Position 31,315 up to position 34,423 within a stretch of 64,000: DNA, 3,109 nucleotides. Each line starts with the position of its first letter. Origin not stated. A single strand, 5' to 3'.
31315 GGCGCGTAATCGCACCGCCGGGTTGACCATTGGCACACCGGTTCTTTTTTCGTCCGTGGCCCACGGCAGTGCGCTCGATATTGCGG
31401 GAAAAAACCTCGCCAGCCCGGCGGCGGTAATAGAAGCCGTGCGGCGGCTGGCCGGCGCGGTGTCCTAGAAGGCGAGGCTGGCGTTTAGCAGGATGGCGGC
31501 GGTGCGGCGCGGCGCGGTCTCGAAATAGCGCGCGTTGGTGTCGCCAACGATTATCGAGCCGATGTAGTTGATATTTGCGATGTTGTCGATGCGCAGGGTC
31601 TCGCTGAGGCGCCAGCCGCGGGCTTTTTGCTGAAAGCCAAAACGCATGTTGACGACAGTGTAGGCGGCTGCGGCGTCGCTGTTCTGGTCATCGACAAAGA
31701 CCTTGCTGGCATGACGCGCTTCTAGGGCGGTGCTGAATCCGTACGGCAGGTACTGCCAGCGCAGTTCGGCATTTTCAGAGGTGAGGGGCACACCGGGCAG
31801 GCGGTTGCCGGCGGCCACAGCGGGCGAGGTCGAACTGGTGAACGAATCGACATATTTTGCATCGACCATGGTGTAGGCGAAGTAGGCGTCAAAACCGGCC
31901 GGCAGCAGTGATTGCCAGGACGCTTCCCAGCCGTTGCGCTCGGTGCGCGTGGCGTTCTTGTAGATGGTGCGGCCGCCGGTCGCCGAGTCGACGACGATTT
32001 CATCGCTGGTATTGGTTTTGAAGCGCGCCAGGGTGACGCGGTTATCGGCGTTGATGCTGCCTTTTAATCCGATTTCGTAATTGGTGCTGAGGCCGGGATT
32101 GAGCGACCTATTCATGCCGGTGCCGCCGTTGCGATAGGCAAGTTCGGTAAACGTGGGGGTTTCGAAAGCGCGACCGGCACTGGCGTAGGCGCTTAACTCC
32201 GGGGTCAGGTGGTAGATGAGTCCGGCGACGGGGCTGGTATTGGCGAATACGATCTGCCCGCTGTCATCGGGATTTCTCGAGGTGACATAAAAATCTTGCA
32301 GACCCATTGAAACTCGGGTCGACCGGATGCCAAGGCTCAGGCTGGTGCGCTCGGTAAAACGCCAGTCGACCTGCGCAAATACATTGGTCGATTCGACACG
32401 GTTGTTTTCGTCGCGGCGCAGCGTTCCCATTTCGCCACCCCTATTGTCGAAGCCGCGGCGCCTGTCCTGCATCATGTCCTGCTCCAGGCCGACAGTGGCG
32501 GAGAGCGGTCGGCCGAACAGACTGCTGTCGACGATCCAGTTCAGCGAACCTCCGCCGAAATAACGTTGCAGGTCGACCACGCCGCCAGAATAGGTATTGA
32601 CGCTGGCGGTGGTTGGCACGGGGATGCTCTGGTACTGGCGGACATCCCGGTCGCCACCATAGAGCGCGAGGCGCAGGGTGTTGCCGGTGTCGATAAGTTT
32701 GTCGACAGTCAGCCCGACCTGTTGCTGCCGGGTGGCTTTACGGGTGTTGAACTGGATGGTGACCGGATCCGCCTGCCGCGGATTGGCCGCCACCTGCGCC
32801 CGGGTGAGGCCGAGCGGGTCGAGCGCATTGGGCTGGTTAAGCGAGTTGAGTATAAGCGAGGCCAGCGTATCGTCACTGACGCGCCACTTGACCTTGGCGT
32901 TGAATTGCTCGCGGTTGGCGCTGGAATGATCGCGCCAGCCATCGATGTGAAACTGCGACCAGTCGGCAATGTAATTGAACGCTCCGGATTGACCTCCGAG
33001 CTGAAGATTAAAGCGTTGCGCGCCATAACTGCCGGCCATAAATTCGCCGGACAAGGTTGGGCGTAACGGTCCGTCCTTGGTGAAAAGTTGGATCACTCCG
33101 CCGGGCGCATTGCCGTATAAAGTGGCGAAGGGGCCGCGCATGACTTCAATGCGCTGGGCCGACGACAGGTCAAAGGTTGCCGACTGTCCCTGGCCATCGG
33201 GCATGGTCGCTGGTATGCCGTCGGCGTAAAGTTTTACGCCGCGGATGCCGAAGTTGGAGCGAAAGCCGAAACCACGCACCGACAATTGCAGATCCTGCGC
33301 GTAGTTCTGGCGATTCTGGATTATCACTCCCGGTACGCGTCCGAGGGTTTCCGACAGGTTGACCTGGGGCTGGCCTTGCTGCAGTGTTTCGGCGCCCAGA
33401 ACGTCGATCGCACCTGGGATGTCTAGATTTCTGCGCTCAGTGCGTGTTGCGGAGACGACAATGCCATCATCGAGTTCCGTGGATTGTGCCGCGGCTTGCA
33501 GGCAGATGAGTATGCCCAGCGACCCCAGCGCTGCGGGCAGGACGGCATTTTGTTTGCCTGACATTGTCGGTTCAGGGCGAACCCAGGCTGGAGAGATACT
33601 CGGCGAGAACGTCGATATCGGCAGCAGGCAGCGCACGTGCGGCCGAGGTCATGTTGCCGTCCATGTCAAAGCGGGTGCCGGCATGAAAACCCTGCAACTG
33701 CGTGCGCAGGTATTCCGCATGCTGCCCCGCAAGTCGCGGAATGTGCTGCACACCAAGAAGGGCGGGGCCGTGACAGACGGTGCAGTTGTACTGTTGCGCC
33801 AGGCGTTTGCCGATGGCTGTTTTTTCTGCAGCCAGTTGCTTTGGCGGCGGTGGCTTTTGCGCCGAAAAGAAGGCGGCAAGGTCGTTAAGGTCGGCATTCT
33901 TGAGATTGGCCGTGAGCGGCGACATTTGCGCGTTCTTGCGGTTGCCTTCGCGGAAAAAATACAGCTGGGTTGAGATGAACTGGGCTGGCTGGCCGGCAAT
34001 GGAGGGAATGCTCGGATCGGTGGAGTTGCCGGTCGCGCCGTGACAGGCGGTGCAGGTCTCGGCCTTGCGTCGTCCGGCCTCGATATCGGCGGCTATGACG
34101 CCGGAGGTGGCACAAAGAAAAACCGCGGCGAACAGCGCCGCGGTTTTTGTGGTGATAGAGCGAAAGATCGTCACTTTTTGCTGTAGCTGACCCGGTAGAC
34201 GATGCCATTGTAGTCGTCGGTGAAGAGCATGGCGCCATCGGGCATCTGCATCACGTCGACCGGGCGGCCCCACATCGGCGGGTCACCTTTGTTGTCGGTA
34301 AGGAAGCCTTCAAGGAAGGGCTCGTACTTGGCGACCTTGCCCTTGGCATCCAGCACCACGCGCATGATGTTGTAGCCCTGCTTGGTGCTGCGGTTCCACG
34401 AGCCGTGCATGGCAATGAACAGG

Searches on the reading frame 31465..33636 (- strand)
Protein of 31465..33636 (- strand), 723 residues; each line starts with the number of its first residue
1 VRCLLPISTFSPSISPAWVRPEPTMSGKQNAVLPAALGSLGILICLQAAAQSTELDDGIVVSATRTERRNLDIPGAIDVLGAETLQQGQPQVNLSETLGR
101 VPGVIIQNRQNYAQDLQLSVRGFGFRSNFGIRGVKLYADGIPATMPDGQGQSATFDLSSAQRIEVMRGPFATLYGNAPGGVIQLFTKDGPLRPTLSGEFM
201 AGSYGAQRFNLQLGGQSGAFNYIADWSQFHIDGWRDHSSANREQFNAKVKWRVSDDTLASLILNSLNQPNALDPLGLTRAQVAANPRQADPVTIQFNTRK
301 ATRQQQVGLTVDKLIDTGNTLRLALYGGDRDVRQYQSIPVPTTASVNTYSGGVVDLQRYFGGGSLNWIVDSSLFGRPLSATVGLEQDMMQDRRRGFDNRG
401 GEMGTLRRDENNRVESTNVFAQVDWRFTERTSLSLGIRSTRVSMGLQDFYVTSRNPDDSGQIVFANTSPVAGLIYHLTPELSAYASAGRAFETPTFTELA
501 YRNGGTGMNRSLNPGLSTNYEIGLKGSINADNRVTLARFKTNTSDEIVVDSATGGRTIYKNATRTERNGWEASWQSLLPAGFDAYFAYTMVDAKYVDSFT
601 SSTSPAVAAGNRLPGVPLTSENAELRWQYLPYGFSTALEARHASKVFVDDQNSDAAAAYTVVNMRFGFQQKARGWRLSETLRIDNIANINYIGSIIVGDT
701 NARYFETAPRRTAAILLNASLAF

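Call 37: search_protein_families(library=ncbifam, proteins=[window:31465-33636:-], max_evalue=0.00001)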
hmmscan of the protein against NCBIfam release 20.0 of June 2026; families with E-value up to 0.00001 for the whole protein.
window:31465-33636:- (723 aa): 21 families
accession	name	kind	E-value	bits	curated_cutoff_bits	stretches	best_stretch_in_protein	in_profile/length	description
NF041535.1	TonB_rec_PqqU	equivalog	3e-181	604.2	1200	1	60-723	2-675/676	TonB-dependent receptor PqqU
TIGR01783.1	TonB-siderophor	subfamily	9.7e-44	150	223.5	2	72-277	1-202/649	TonB-dependent siderophore receptor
TIGR01785.1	TonB-hemin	subfamily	1.6e-29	102.9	316.85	2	58-188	3-130/677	TonB-dependent heme/hemoglobin receptor family protein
TIGR01786.1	TonB-hemlactrns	subfamily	2.7e-25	88.8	323.75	2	281-597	306-591/719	TonB-dependent hemoglobin/transferrin/lactoferrin family receptor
TIGR01779.1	TonB-B12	equivalog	2.6e-24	85.8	599.7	2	31-219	4-186/614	TonB-dependent vitamin B12 receptor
NF007926.1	PRK10641.1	equivalog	9.1e-16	57.5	836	1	45-213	15-178/617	TonB-dependent vitamin B12 receptor BtuB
NF010010.0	PRK13483.1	equivalog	3.9e-14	51.6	927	1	47-188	24-164/660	ligand-gated channel protein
NF049946.1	TonB_dep_CU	exception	9.5e-14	50.6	700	1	298-598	297-580/683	TonB-dependent receptor, CU motif-type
NF047944.1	FoxamRcptFoxA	equivalog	3.7e-13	48.6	1300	1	49-264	24-243/697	ferrioxamine B receptor FoxA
NF010011.0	PRK13484.1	equivalog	1.1e-12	47.1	1197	1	40-188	14-160/682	IreA family TonB-dependent siderophore receptor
NF010012.0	PRK13486.1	equivalog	4.7e-12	45.1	924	1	42-188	10-159/696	TonB-dependent receptor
NF049944.1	TonB_dep_PUIUD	equivalog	1.3e-11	43.6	850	0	91-251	75-239/686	TonB-dependent receptor, PUIUD motif-type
NF007465.0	PRK10044.1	equivalog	2.4e-11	42.6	803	1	62-271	68-274/726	ferrichrome porin FhuA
NF050067.1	TonBEntbctnRecCfrA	equivalog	2.4e-10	39.4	1200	1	46-188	17-159/698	TonB-dependent ferric enterobactin receptor CfrA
NF010038.0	PRK13513.1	equivalog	5.2e-10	38.5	942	1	47-187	26-165/659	ligand-gated channel protein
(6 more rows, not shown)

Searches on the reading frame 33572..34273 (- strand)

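Call 61: search_protein_families(library=pfam, proteins=[window:33572-34273:-], max_evalue=0.00001)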
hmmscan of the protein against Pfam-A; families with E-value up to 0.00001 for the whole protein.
window:33572-34273:- (233 aa): 2 families
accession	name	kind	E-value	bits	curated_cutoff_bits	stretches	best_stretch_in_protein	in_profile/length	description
PF00034.26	Cytochrom_C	-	7.5e-17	62.9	21.3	1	154-230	3-89/90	Cytochrome c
PF13442.11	Cytochrome_CBB3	-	2.6e-12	47.3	27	0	71-135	11-67/68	Cytochrome C oxidase, cbb3-type, subunit III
